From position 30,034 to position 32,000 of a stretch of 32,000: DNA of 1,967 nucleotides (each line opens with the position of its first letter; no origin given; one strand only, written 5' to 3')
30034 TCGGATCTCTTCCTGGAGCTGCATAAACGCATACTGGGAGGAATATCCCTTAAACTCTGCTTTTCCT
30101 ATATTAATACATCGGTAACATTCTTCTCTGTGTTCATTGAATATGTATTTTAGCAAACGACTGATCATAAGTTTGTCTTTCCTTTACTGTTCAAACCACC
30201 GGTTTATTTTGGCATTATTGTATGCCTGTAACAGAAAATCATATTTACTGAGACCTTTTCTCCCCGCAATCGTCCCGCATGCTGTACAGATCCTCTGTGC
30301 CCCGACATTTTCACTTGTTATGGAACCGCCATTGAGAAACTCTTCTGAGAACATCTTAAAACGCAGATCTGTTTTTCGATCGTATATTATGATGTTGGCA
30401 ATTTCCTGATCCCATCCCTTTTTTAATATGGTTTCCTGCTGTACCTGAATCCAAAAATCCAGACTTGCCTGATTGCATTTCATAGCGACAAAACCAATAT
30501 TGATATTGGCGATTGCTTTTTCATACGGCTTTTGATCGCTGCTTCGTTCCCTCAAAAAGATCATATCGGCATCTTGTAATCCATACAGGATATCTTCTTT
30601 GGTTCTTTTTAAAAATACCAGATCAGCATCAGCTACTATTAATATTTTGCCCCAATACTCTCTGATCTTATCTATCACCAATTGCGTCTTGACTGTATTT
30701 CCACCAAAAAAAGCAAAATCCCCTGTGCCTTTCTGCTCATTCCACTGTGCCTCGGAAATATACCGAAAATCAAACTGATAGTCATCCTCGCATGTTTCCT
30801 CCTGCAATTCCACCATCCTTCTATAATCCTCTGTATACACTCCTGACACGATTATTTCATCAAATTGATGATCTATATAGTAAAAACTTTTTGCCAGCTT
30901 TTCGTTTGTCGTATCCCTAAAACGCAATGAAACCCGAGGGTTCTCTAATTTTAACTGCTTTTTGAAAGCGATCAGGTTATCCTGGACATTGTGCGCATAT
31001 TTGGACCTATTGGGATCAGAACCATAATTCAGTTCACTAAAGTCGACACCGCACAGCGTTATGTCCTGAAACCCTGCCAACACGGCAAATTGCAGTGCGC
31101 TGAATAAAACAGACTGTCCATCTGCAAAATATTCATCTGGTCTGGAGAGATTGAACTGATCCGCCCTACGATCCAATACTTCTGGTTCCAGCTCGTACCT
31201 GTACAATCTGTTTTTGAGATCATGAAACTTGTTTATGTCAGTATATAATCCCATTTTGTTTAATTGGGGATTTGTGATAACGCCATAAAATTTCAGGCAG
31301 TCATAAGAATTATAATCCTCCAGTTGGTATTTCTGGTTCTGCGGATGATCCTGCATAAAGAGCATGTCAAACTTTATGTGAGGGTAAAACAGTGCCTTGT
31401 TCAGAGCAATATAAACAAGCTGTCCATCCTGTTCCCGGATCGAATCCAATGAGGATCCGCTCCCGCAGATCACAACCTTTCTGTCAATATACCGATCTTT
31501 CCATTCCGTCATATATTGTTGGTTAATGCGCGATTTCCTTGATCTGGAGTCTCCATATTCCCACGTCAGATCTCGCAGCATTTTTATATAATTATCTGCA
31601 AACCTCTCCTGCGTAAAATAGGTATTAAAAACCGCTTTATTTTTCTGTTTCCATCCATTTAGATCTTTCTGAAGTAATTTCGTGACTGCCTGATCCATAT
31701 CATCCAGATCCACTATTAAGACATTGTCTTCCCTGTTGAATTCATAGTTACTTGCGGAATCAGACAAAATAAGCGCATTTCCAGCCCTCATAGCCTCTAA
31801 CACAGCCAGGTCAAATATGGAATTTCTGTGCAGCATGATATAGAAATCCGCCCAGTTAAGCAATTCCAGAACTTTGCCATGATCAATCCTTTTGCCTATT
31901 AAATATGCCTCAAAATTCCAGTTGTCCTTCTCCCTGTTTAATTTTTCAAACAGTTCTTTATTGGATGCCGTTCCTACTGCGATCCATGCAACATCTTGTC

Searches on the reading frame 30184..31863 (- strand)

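Call 64: search_protein_families(library=pfam, proteins=[window:30184-31863:-], max_evalue=0.001)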
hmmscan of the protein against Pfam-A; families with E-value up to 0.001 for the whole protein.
window:30184-31863:- (559 aa): 2 families
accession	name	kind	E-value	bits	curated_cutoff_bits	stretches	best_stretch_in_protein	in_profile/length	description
PF01973.23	MptE-like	-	1.4e-06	28.7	34.6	1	119-277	16-168/171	6-hydroxymethylpterin diphosphokinase MptE-like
PF03407.22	Nucleotid_trans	-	5.4e-05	23.7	22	1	405-493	66-152/208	Nucleotide-diphospho-sugar transferase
